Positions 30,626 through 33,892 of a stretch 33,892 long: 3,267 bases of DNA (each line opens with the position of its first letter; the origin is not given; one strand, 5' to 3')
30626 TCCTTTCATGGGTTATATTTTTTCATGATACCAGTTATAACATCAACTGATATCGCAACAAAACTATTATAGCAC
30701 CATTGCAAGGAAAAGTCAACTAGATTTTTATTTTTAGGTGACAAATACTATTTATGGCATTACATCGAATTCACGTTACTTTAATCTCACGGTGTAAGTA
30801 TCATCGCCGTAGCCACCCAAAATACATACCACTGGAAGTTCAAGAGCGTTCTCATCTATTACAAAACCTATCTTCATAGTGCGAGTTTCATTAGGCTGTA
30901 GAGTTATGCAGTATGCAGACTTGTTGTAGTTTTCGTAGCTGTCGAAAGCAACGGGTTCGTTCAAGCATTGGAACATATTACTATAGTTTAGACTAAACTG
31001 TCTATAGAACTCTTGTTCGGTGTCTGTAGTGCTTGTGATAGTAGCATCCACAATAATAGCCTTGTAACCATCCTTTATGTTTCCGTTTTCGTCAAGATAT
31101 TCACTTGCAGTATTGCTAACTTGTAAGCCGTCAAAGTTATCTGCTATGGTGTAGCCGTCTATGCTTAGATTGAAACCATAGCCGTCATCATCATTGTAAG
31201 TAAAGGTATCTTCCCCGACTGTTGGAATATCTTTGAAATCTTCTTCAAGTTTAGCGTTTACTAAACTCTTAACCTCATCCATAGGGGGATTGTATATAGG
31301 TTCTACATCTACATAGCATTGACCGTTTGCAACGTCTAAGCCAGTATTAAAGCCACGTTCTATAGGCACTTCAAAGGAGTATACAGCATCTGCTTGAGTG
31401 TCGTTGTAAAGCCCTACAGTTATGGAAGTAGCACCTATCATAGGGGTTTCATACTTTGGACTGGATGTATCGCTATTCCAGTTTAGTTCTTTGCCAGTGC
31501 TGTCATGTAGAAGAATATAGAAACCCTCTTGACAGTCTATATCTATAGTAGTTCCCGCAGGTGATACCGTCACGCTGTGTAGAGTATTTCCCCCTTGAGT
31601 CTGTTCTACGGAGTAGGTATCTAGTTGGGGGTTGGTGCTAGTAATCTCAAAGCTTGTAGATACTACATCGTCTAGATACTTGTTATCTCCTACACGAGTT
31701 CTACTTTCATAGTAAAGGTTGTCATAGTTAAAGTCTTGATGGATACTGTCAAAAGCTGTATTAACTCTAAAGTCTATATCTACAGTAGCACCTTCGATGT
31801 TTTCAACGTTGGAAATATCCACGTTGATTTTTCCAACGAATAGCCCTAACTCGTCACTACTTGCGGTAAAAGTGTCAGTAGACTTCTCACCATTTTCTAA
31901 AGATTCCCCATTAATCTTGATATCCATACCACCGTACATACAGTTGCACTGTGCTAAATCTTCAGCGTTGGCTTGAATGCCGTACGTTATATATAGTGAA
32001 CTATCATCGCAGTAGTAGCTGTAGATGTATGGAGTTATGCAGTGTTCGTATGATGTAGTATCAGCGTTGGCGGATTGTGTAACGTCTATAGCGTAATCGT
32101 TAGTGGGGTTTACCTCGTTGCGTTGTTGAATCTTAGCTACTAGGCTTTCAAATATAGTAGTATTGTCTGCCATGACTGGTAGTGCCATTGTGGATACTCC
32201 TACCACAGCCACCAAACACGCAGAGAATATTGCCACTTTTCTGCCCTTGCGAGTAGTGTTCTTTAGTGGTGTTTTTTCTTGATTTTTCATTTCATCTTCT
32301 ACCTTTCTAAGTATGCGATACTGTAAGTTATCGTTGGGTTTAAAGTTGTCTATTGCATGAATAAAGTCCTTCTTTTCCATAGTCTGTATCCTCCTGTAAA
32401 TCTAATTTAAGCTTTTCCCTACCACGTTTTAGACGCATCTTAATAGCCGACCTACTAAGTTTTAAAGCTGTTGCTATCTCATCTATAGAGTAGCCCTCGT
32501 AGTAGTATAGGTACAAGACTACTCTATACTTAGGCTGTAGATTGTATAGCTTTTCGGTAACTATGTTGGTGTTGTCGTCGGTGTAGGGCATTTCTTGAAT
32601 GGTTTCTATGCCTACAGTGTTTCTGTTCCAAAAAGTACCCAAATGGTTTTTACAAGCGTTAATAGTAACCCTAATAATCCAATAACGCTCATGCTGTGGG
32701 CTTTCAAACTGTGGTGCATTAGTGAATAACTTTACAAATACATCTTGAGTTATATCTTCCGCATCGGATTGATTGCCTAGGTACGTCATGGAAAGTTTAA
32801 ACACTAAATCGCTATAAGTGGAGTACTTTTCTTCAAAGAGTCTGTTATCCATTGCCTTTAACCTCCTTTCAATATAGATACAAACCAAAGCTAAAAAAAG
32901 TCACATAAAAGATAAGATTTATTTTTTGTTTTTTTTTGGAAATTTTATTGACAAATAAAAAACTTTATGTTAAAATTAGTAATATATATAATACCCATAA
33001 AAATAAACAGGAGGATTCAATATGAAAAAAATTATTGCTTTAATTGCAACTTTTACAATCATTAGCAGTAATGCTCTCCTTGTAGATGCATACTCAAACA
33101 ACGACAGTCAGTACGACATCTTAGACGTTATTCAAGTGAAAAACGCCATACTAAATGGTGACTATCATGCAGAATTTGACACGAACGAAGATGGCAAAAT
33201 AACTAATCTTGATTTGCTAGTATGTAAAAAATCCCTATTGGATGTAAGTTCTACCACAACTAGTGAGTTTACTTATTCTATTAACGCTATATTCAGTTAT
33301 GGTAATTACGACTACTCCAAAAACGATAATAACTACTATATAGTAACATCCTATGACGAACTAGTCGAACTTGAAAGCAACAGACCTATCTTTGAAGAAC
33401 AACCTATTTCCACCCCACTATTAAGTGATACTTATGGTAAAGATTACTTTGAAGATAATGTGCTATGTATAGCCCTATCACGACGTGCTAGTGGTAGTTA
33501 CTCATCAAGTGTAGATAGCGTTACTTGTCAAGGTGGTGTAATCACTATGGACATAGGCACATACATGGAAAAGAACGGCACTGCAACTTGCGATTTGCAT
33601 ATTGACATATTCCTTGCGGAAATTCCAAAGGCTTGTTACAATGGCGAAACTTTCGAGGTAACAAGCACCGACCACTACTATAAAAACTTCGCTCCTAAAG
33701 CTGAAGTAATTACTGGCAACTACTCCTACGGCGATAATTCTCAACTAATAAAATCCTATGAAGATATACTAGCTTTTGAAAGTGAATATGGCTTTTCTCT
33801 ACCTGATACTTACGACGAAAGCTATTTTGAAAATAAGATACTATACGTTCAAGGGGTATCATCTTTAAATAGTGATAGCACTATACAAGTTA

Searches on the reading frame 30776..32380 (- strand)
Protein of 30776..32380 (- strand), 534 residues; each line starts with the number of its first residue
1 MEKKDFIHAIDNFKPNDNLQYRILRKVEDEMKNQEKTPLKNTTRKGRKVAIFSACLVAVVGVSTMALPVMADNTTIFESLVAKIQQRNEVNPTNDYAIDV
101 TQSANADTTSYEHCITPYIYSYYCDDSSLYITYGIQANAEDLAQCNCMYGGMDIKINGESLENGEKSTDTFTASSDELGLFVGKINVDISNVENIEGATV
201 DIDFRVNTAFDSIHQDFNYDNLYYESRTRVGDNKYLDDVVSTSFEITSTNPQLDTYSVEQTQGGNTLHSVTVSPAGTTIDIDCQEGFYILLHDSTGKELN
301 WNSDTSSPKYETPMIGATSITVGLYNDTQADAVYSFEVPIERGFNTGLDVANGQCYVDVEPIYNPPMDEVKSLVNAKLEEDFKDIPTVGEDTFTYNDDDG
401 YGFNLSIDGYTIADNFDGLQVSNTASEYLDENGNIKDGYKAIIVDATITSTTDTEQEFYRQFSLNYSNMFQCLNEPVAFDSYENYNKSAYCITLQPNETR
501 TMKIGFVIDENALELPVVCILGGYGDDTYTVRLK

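Call 4: search_protein_families(library=pfam, proteins=[window:30776-32380:-])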
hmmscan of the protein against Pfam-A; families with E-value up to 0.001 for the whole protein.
window:30776-32380:- (534 aa): 1 family
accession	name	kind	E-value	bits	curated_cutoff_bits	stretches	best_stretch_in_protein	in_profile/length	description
PF13786.12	DUF4179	-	6.9e-07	30.1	30.1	1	44-136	4-93/94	Domain of unknown function (DUF4179)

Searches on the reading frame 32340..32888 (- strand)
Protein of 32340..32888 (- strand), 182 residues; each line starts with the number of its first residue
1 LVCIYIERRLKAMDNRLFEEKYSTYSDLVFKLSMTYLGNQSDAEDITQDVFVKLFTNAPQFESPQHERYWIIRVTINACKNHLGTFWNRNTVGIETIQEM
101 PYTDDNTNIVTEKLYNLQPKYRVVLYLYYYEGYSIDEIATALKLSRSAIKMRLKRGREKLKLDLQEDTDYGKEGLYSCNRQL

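Call 4: search_protein_families(library=pfam, proteins=[window:32340-32888:-])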
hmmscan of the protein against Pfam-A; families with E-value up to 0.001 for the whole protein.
window:32340-32888:- (182 aa): 6 families
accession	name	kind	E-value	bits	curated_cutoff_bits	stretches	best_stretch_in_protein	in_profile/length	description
PF04542.20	Sigma70_r2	-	2.1e-13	50.3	24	1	22-83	2-65/71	Sigma-70 region 2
PF08281.18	Sigma70_r4_2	-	2.9e-13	49.7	25.7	1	116-160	10-54/54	Sigma-70, region 4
PF04545.22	Sigma70_r4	-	1.9e-11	43.8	24.1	1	117-161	5-49/50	Sigma-70, region 4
PF07638.17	Sigma70_ECF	-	7.7e-07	29.6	21.1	1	111-164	130-183/185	ECF sigma factor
PF04297.20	UPF0122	-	0.00015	22.4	22.7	1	120-160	21-61/101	Putative helix-turn-helix protein, YlxM / p13 like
PF13556.12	HTH_30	-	0.00054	20.1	27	0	125-166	5-46/59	PucR C-terminal helix-turn-helix domain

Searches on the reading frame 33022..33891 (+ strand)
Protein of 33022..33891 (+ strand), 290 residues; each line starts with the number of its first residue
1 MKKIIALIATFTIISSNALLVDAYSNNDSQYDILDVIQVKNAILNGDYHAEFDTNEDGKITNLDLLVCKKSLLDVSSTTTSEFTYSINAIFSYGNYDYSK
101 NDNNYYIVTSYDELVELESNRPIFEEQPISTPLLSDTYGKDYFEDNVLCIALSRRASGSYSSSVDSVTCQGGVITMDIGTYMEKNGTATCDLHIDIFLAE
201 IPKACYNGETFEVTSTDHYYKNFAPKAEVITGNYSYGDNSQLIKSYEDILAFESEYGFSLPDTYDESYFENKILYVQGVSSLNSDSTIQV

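Call 97: search_protein_families(library=pfam, proteins=[window:33022-33891:+], max_evalue=0.1)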
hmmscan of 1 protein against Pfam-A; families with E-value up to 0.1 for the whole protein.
window:33022-33891:+ (290 aa): 2 families
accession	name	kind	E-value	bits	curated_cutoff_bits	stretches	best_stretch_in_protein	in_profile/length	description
PF00404.24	Dockerin_1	-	1e-06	29.3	22.9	1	26-73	5-57/57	Dockerin type I domain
PF09346.15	SMI1_KNR4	-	0.021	15.9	25.4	1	247-268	5-26/125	SMI1 / KNR4 family (SUKH-1)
